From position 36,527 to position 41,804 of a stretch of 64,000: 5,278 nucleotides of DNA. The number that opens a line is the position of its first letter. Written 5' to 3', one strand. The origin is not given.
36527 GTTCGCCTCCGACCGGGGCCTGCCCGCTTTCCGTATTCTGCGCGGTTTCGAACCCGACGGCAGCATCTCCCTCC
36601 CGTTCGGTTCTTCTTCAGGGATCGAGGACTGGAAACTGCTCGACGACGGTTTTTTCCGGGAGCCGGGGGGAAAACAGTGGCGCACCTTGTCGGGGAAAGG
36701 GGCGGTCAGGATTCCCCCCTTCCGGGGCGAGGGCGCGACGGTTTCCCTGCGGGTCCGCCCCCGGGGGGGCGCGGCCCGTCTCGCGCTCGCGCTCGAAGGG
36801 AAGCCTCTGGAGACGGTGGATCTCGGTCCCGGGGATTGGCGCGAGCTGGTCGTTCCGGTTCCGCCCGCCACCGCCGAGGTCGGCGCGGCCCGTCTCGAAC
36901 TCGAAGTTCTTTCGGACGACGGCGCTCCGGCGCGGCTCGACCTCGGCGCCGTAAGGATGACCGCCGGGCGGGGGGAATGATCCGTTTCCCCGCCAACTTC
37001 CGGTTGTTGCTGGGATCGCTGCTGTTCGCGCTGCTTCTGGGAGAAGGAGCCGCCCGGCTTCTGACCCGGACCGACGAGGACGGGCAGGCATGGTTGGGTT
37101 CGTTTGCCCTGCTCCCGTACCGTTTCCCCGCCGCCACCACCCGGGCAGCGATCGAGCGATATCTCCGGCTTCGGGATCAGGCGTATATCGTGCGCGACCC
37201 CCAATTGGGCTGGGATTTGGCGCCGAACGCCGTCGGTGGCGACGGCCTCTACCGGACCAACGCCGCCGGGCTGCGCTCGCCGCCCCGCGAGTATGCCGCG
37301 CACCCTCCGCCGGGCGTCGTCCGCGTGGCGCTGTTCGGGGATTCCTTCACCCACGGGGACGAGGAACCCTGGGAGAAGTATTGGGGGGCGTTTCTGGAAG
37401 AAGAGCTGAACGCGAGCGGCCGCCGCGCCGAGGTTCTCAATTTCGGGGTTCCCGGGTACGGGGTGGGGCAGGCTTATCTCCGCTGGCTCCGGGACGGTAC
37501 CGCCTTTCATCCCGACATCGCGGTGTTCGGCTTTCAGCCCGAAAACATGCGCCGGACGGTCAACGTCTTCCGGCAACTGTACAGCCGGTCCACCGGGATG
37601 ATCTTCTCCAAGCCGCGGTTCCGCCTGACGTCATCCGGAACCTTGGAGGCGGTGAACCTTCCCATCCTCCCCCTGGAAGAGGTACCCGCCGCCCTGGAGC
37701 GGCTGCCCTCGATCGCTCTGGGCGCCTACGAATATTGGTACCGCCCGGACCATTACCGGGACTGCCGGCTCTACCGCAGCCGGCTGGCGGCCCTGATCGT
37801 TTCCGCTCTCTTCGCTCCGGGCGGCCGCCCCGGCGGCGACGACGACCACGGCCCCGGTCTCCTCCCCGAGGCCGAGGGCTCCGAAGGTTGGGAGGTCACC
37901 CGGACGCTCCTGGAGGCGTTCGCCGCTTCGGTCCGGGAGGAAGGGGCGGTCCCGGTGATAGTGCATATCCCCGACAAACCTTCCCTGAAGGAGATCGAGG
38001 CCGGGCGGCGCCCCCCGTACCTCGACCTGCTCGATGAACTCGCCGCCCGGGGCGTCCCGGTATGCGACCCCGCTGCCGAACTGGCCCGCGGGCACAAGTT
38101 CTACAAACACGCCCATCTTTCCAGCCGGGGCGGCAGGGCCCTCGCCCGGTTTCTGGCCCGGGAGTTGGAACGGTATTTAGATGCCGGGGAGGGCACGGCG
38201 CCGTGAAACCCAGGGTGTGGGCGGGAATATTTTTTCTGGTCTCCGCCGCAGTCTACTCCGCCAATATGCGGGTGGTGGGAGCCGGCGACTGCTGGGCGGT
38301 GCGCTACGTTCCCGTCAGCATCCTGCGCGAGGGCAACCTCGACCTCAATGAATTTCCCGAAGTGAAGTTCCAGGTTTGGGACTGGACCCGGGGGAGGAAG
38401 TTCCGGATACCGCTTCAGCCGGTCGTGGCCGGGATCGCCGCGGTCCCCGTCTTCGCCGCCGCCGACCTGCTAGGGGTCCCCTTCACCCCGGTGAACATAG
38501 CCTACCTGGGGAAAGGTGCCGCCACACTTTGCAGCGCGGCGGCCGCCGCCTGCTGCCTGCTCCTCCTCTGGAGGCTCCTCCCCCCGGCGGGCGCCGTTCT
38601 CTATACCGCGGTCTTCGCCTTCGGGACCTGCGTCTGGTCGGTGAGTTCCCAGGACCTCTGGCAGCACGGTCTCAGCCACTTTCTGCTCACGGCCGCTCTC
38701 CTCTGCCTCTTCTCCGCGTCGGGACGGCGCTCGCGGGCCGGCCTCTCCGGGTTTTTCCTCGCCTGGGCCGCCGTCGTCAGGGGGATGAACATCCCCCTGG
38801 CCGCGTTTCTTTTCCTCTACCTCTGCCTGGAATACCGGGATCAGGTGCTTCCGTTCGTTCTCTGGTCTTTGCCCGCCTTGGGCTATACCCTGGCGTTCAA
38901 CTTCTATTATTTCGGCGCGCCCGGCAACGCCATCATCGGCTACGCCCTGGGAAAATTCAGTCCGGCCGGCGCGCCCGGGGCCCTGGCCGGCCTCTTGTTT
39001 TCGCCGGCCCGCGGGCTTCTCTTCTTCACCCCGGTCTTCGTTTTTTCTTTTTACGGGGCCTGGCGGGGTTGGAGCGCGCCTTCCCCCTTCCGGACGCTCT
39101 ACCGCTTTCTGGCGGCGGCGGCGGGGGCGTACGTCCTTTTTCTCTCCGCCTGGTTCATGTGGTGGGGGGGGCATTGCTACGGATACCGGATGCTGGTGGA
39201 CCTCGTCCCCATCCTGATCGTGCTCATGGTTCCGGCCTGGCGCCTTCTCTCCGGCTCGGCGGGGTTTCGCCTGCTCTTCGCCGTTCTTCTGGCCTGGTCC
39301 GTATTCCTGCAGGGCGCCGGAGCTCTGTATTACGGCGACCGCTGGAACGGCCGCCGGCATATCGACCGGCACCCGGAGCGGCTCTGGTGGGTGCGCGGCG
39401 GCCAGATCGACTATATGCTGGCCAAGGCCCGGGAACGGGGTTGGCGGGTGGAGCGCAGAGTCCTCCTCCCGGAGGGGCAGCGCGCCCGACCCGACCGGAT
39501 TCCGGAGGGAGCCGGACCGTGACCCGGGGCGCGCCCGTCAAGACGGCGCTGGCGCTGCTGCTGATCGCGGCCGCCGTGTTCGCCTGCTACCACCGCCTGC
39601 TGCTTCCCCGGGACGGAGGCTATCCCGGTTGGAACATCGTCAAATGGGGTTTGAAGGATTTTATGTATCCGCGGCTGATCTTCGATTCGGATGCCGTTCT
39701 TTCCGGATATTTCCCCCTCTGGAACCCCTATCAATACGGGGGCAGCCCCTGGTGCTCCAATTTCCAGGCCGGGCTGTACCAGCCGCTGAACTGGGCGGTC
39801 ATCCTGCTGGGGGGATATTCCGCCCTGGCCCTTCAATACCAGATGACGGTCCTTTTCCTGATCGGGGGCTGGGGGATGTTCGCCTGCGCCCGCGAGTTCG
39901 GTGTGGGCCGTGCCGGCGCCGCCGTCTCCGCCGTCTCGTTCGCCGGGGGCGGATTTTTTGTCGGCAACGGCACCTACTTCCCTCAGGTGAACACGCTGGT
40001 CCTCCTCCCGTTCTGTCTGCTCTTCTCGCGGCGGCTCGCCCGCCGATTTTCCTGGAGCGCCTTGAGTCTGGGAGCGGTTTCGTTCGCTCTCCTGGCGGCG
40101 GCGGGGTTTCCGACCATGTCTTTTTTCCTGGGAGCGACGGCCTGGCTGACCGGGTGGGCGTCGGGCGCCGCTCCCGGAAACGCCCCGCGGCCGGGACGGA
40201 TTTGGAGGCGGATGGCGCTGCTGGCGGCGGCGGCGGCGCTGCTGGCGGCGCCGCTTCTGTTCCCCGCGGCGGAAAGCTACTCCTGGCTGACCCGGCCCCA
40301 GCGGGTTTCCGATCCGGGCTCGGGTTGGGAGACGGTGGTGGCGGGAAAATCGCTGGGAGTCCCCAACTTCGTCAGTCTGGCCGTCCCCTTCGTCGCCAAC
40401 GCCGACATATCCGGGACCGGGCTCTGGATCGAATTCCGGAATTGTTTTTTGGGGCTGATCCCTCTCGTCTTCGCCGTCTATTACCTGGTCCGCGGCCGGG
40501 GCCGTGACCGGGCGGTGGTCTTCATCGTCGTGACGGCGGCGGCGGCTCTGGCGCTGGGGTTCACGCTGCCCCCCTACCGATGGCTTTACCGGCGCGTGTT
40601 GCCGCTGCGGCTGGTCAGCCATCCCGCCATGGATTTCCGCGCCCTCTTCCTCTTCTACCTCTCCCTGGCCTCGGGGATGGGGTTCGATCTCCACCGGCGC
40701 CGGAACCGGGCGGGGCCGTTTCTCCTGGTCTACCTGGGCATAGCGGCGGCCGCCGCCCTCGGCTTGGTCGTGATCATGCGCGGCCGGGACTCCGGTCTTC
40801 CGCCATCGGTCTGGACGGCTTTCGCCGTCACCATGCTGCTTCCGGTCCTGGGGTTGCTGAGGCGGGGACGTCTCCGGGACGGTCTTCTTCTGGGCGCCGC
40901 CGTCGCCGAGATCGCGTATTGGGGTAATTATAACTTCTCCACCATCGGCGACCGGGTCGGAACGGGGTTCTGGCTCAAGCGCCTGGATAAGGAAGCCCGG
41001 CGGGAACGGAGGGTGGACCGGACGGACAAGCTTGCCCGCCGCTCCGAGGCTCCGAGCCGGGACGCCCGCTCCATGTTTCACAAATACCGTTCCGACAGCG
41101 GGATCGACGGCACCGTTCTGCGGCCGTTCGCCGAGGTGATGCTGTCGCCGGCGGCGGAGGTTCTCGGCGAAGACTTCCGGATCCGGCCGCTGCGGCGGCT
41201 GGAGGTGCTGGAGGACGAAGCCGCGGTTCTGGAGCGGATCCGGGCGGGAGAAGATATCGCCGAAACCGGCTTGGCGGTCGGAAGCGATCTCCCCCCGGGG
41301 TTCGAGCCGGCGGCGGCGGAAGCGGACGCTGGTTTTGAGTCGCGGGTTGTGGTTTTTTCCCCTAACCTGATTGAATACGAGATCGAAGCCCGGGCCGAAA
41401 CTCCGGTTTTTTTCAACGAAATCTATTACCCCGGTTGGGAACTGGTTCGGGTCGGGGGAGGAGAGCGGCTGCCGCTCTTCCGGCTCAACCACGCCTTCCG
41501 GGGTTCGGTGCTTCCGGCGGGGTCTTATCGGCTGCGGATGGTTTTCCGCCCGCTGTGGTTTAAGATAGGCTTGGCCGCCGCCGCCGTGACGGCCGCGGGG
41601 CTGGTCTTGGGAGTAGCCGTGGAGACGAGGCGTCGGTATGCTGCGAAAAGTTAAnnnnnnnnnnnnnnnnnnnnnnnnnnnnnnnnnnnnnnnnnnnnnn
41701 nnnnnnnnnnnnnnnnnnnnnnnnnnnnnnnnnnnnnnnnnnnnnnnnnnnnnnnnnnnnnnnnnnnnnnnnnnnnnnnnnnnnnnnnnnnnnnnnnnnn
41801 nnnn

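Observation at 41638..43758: Fusion of a UbiA-like polyprenyl/phosphoribosyl transferase domain with an NPP-type phosphodiesterase/phosphatase domain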

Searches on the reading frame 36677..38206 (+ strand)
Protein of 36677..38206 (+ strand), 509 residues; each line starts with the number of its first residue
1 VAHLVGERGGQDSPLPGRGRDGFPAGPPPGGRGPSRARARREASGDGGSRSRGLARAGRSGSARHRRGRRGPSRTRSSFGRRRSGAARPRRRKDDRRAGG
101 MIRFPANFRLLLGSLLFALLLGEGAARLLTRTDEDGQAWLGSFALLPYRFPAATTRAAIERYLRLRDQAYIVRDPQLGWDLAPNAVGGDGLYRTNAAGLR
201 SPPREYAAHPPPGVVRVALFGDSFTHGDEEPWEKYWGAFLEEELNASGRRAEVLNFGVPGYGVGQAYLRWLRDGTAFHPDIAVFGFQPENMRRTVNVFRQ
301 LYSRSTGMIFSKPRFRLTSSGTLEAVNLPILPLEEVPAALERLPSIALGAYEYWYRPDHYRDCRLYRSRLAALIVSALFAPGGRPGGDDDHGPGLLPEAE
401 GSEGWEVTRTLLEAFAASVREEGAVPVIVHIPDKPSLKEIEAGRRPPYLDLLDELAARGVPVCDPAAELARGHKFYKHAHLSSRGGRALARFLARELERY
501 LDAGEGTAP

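Call 5: search_protein_families(library=pfam, proteins=[window:36677-38206:+], max_evalue=0.01)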
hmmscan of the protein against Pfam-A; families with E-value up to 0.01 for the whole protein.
window:36677-38206:+ (509 aa): 3 families
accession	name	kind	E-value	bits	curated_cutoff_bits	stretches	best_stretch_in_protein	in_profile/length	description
PF13472.12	Lipase_GDSL_2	-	8.4e-09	36.6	32.9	1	219-284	1-68/178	GDSL-like Lipase/Acylhydrolase family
PF16822.11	ALGX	-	0.00019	21.7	26.5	1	399-500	19-133/268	SGNH hydrolase-like domain, acetyltransferase AlgX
PF00657.28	Lipase_GDSL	-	0.0029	18.2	23.6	1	217-284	1-82/208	GDSL-like Lipase/Acylhydrolase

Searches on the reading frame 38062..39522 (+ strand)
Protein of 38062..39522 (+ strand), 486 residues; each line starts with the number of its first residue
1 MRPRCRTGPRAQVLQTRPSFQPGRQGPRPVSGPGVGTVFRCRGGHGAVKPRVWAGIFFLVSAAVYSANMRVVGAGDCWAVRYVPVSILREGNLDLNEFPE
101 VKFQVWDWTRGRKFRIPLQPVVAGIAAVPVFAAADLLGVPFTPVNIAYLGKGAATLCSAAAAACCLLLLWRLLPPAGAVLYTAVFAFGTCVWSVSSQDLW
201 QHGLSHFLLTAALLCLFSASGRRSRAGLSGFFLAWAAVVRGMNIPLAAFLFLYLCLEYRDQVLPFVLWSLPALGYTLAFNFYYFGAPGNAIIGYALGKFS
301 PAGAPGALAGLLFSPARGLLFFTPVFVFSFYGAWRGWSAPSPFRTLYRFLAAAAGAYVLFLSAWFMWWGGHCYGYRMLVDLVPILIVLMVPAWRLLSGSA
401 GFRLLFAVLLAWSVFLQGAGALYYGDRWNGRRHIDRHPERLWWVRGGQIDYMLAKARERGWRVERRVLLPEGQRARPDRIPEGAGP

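Call 5: search_protein_families(library=pfam, proteins=[window:38062-39522:+], max_evalue=0.01)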
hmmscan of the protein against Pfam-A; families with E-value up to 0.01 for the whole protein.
window:38062-39522:+ (486 aa): 0 families

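Call 24: search_protein_families(library=pfam, proteins=[window:38266-39522:+], max_evalue=1)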
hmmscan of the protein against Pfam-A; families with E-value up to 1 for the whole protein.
window:38266-39522:+ (418 aa): 0 families

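Call 25: search_protein_families(library=ncbifam, proteins=[window:38266-39522:+], max_evalue=0.01)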
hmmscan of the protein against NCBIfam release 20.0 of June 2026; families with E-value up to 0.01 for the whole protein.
window:38266-39522:+ (418 aa): 0 families

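Call 77: find_homologous_proteins(query=window:38266-39522:+, max_evalue=0.001)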
Query window:38266-39522:+ (418 aa): 214 proteins with E <= 0.001 among 8000 candidates; the best 120 are listed.
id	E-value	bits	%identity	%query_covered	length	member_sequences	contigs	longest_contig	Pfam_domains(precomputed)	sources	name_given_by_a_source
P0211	3.5e-281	951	100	100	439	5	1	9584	-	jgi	-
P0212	1.7e-167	576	60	99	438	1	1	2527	-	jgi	-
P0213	4.1e-165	568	61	99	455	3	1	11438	-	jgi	-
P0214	3.6e-154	532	60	98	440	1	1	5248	-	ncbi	-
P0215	3.3e-119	417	47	98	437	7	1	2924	-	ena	-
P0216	3.7e-119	417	47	98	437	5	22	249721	-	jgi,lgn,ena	-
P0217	1.1e-118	415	48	98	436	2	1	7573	-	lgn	-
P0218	9.0e-115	402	47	98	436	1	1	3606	-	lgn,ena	-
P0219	7.7e-52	195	36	93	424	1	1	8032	-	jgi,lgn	jgi:hypothetical protein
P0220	7.8e-52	195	37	91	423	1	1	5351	PF13231.13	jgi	jgi:hypothetical protein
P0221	1.1e-51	194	35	94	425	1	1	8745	-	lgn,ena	-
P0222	2.8e-51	193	33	91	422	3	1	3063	-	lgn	-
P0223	4.3e-50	189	36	91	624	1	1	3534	-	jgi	jgi:hypothetical protein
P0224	7.7e-50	188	38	92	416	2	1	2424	-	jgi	-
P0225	6.7e-49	185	37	89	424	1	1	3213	-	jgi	jgi:hypothetical protein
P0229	6.5e-48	182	34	89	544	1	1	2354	PF13231.13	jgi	jgi:hypothetical protein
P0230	1.1e-47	181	33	99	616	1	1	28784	PF13231.13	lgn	-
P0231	1.6e-47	181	35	91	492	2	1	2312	PF13231.13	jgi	-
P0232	3.2e-47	180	34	98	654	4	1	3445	PF13231.13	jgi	jgi:hypothetical protein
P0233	6.4e-47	179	34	91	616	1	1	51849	PF13231.13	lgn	-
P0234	4.7e-45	172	33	91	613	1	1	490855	PF13231.13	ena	-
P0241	1.1e-43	168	30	91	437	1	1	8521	PF13231.13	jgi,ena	-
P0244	8.1e-43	165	31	94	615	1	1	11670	PF13231.13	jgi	jgi:hypothetical protein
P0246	3.2e-42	163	34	86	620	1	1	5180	PF13231.13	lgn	-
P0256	1.4e-39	154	34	91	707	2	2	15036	PF13231.13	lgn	-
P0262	9.7e-38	148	37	73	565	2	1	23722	PF13231.13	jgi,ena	-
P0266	4.7e-37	146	34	93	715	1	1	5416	PF13231.13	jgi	jgi:hypothetical protein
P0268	9.9e-37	145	37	73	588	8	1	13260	PF13231.13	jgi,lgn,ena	-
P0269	1.4e-36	144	36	74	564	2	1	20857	PF13231.13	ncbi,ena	-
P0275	2.8e-35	140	39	74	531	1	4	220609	PF13231.13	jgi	-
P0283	3.8e-34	136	32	96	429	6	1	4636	PF13231.13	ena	-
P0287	1.1e-33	135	31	86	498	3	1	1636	PF13231.13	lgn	-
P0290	5.8e-33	133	35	77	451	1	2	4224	PF13231.13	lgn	-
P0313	6.1e-30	123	34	82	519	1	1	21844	PF13231.13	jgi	jgi:hypothetical protein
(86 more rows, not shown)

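Call 78: find_encoding_contigs(protein=P0216, flank=10000, max_places=3)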
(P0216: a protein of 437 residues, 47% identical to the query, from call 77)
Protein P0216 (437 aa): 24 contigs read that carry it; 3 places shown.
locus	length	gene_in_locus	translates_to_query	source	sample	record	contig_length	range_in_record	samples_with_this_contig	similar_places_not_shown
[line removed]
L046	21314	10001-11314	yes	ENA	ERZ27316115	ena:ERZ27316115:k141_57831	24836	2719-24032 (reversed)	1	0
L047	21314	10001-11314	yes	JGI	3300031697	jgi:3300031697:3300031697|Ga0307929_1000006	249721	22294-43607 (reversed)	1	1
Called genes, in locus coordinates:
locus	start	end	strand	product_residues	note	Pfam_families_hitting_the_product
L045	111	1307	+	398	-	PF13439:Glyco_transf_4, PF13579:Glyco_trans_4_4, PF00534:Glycos_transf_1, PF13692:Glyco_trans_1_4, PF13524:Glyco_trans_1_2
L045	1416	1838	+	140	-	PF05635:23S_rRNA_IVP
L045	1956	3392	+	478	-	PF02310:B12-binding, PF04055:Radical_SAM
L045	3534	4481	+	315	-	PF00535:Glycos_transf_2, PF10111:Glyco_tranf_2_2 (weak), PF13641:Glyco_tranf_2_3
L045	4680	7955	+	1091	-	-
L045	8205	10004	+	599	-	-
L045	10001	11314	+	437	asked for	-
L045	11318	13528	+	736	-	PF09586:YfhO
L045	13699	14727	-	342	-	PF21305:type_II_gspD_N0, PF03958:Secretin_N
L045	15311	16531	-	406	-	PF12697:Abhydrolase_6 (weak), PF00326:Peptidase_S9 (weak)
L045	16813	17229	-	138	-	PF07690:MFS_1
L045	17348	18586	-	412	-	PF01042:Ribonuc_L-PSP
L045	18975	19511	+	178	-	PF03551:PadR, PF13601:HTH_34 (weak)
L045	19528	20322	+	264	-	-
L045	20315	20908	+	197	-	PF18306:LDcluster4, PF03641:Lysine_decarbox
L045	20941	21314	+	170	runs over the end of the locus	PF00293:NUDIX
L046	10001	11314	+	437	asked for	-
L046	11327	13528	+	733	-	PF09586:YfhO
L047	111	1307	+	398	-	PF13439:Glyco_transf_4, PF13579:Glyco_trans_4_4, PF00534:Glycos_transf_1, PF13692:Glyco_trans_1_4, PF13524:Glyco_trans_1_2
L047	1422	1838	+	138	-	PF05635:23S_rRNA_IVP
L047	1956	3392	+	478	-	PF02310:B12-binding, PF04055:Radical_SAM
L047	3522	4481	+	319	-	PF00535:Glycos_transf_2, PF10111:Glyco_tranf_2_2 (weak), PF13641:Glyco_tranf_2_3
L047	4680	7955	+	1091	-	-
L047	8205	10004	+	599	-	-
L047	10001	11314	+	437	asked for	-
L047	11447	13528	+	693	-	PF09586:YfhO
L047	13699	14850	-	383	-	PF21305:type_II_gspD_N0, PF03958:Secretin_N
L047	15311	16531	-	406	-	PF12697:Abhydrolase_6 (weak), PF00326:Peptidase_S9 (weak)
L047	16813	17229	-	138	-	PF07690:MFS_1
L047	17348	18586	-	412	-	PF01042:Ribonuc_L-PSP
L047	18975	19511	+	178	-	PF03551:PadR, PF13601:HTH_34 (weak)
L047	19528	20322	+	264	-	-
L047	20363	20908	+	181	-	PF18306:LDcluster4, PF03641:Lysine_decarbox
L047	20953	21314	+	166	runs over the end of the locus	PF00293:NUDIX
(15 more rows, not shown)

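Call 79: find_encoding_contigs(protein=P0214, flank=10000, max_places=2)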
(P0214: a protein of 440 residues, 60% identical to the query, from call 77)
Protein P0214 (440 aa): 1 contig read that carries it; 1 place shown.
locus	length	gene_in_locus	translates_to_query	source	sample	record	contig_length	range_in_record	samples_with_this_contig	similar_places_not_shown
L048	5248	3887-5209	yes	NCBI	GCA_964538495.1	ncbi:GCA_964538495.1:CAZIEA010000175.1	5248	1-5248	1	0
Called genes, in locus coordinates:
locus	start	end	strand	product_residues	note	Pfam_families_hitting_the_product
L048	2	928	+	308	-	?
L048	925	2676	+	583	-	-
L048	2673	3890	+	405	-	PF16822:ALGX (faint), PF13472:Lipase_GDSL_2 (weak)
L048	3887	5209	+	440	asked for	-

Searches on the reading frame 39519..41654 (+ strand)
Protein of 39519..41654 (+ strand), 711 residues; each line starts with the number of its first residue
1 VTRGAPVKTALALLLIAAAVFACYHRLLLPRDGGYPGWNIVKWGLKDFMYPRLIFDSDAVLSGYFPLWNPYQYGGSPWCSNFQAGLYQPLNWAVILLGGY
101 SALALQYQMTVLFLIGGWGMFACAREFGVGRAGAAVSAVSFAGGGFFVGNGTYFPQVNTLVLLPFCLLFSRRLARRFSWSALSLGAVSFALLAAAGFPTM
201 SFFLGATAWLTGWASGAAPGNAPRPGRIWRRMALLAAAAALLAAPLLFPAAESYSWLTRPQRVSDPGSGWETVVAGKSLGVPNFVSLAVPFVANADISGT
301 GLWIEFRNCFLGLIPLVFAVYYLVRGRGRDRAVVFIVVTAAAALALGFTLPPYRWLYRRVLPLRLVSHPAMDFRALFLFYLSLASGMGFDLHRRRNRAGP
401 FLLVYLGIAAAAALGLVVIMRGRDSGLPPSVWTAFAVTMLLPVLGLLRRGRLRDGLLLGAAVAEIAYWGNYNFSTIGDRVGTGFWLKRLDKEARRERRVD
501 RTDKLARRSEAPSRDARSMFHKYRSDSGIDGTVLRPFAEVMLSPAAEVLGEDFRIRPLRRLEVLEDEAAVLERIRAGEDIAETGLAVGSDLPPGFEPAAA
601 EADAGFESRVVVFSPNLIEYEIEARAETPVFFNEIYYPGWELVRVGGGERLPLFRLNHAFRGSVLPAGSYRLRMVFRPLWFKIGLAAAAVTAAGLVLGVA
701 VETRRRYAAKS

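Call 24: search_protein_families(library=pfam, proteins=[window:39519-41654:+], max_evalue=1)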
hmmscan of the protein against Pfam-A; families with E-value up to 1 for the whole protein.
window:39519-41654:+ (711 aa): 2 families
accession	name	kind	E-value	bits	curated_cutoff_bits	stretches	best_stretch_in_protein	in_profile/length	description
PF09586.16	YfhO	-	0.067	12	28.5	0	614-686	762-833/835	Bacterial membrane protein YfhO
PF07760.16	DUF1616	-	0.75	9.3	31.6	0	406-453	74-121/307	Protein of unknown function (DUF1616)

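Call 25: search_protein_families(library=ncbifam, proteins=[window:39519-41654:+], max_evalue=0.01)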
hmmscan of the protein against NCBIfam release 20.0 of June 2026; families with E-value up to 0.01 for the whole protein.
window:39519-41654:+ (711 aa): 0 families
